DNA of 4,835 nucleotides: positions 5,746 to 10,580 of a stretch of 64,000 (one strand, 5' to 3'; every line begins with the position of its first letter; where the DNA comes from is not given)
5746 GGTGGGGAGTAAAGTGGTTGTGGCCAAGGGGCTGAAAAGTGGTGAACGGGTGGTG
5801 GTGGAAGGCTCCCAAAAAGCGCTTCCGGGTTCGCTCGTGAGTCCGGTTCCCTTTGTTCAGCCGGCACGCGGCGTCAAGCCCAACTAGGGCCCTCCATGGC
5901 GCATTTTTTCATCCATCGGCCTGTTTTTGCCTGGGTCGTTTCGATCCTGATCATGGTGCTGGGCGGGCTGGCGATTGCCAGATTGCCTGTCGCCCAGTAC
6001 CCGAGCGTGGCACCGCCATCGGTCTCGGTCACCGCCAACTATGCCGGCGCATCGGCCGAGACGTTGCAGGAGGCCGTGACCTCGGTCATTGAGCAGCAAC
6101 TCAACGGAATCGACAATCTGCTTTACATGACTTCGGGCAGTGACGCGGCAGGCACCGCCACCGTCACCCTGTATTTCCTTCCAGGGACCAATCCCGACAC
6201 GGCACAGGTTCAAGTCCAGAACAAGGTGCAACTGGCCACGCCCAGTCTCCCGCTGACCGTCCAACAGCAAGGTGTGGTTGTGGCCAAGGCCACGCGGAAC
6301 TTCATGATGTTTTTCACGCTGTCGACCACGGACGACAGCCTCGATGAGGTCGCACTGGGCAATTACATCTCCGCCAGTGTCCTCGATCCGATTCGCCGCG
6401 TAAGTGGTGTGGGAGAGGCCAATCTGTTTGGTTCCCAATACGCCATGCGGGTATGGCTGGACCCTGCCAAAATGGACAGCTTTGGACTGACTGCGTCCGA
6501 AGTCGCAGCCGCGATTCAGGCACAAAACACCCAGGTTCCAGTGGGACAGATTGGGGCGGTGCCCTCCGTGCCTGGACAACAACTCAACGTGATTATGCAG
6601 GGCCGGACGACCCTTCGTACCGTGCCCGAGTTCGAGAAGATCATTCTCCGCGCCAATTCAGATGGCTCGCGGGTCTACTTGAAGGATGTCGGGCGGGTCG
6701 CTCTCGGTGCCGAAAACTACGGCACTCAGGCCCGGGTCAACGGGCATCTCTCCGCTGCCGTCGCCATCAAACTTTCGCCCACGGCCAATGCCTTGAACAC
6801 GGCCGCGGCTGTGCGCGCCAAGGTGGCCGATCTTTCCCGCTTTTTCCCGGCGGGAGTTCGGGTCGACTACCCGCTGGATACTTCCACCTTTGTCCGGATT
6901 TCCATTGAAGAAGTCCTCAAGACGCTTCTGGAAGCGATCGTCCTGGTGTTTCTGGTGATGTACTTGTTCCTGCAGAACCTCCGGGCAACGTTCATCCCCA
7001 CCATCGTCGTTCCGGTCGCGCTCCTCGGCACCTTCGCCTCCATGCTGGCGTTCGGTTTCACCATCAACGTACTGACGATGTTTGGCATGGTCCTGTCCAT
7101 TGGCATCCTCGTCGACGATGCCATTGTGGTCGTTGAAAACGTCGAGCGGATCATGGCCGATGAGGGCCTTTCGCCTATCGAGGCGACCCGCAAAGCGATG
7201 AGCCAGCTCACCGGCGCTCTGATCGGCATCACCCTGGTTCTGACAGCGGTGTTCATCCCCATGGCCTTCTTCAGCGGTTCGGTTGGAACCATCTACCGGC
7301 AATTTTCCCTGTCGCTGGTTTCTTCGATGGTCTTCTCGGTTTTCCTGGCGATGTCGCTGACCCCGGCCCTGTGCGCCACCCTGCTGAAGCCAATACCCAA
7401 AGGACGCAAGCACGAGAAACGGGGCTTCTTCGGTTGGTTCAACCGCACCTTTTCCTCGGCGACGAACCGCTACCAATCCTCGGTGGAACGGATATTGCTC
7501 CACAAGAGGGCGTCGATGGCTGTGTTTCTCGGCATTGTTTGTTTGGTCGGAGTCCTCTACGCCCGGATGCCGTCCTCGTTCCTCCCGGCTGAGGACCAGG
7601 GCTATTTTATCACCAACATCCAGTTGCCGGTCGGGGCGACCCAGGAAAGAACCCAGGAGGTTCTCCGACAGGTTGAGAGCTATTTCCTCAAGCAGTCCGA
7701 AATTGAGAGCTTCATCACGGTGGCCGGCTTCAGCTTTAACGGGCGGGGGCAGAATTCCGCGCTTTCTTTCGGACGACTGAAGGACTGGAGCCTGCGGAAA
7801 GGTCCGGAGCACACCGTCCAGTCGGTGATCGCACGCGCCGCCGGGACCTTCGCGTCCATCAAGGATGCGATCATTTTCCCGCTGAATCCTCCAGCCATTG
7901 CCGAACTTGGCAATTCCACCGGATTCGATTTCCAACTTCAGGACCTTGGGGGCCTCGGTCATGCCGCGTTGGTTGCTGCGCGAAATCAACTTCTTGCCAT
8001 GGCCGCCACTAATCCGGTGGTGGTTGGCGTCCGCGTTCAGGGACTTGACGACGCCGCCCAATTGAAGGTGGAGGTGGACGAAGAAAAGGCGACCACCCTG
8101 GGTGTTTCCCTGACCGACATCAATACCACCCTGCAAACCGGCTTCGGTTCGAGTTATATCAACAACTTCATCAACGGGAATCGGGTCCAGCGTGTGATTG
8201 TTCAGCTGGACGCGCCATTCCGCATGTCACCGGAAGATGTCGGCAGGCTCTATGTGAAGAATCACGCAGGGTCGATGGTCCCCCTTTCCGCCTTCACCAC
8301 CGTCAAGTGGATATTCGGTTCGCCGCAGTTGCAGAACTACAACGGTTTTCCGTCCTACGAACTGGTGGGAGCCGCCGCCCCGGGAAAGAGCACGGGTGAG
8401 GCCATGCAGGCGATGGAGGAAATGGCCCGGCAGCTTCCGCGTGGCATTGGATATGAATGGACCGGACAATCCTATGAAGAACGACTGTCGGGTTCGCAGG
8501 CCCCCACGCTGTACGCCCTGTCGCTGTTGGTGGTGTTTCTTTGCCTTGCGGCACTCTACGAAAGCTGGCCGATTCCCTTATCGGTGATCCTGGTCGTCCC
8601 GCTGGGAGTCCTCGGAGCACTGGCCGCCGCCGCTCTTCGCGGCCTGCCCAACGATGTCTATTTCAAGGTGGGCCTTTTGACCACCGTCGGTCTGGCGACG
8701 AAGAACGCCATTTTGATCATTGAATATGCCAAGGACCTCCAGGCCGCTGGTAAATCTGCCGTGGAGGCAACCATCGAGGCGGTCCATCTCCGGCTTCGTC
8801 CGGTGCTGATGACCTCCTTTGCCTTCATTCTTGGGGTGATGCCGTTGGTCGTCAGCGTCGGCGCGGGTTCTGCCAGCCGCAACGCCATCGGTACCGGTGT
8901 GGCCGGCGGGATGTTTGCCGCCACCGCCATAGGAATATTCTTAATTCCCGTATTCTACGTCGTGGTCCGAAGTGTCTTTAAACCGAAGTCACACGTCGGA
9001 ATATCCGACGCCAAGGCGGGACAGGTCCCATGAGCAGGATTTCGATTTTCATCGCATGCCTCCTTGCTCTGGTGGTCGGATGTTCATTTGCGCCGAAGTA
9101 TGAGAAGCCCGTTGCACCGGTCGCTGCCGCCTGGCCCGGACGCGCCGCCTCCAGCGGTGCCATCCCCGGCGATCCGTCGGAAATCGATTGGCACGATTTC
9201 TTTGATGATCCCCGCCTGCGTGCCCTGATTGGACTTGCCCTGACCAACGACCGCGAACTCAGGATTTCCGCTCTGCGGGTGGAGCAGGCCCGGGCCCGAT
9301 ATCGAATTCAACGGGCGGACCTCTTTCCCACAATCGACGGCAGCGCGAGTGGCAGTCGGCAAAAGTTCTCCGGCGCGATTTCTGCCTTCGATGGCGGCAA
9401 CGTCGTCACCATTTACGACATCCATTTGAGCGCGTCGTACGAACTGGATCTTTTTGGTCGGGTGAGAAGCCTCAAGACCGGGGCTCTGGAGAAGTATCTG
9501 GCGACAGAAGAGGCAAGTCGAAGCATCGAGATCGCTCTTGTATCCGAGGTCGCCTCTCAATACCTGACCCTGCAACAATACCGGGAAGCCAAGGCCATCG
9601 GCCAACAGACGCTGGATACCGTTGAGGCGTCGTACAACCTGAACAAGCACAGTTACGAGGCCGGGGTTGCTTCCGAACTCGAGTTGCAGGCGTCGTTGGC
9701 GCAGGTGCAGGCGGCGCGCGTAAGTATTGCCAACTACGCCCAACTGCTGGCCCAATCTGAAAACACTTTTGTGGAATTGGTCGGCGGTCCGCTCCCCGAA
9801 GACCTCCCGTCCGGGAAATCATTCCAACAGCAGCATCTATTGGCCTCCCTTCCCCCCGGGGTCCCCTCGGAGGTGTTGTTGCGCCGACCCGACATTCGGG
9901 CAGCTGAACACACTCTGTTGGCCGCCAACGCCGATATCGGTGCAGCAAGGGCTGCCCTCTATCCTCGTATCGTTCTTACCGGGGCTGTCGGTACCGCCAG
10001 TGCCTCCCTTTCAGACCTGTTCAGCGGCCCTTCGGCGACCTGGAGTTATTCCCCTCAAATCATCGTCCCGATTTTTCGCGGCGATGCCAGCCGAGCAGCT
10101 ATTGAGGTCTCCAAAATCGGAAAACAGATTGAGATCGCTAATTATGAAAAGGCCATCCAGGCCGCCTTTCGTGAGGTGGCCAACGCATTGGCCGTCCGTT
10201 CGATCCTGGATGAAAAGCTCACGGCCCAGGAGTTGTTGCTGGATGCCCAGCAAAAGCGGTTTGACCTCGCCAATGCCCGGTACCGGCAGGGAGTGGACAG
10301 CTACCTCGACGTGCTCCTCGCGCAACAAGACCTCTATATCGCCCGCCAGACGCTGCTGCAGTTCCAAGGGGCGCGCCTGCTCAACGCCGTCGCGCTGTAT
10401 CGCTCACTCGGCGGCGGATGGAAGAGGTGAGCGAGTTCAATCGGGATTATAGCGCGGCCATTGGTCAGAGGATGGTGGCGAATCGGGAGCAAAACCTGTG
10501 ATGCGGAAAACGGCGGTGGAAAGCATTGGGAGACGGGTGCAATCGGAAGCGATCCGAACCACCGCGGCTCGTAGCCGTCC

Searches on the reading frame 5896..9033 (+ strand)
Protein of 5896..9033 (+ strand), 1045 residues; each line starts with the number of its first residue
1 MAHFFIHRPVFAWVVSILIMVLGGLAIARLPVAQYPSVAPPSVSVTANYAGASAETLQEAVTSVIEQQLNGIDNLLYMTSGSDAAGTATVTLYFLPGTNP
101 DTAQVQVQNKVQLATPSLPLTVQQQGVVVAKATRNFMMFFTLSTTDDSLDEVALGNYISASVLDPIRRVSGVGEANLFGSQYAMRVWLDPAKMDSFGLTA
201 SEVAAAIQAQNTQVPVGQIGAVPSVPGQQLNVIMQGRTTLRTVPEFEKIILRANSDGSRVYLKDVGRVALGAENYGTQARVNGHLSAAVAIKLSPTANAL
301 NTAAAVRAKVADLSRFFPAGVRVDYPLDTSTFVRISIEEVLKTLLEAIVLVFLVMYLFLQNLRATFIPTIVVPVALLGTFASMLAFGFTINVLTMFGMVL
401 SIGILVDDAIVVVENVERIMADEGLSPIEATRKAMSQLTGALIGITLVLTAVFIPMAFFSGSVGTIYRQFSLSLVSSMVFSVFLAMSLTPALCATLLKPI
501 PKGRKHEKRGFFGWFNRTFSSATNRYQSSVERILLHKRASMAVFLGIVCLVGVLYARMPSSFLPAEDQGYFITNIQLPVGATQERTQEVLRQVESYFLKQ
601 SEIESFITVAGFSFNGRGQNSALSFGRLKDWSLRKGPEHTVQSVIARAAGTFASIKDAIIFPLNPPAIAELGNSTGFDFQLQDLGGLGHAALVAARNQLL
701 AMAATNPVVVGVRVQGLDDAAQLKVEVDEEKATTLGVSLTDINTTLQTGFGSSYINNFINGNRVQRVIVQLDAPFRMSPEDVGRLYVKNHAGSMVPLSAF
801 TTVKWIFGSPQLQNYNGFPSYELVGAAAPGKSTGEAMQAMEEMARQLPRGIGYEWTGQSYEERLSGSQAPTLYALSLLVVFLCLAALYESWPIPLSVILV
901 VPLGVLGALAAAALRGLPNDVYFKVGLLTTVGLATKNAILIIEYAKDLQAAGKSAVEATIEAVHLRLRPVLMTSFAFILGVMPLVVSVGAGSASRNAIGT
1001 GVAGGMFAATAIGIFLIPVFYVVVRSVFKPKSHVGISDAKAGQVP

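Call 23: search_protein_families(library=pfam, proteins=[window:5896-9033:+], max_evalue=0.001)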
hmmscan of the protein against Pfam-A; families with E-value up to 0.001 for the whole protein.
window:5896-9033:+ (1045 aa): 1 family
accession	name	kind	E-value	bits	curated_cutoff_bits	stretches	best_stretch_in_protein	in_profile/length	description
PF00873.25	ACR_tran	-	0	1233.3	28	1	1-1025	1-1021/1021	AcrB/AcrD/AcrF family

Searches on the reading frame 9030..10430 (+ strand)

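Call 23: search_protein_families(library=pfam, proteins=[window:9030-10430:+], max_evalue=0.001)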
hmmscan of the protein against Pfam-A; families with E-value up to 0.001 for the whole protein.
window:9030-10430:+ (466 aa): 1 family
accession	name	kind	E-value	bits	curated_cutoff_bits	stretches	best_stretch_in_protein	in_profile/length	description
PF02321.23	OEP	-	1.8e-45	155.5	22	2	281-461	7-187/187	Outer membrane efflux protein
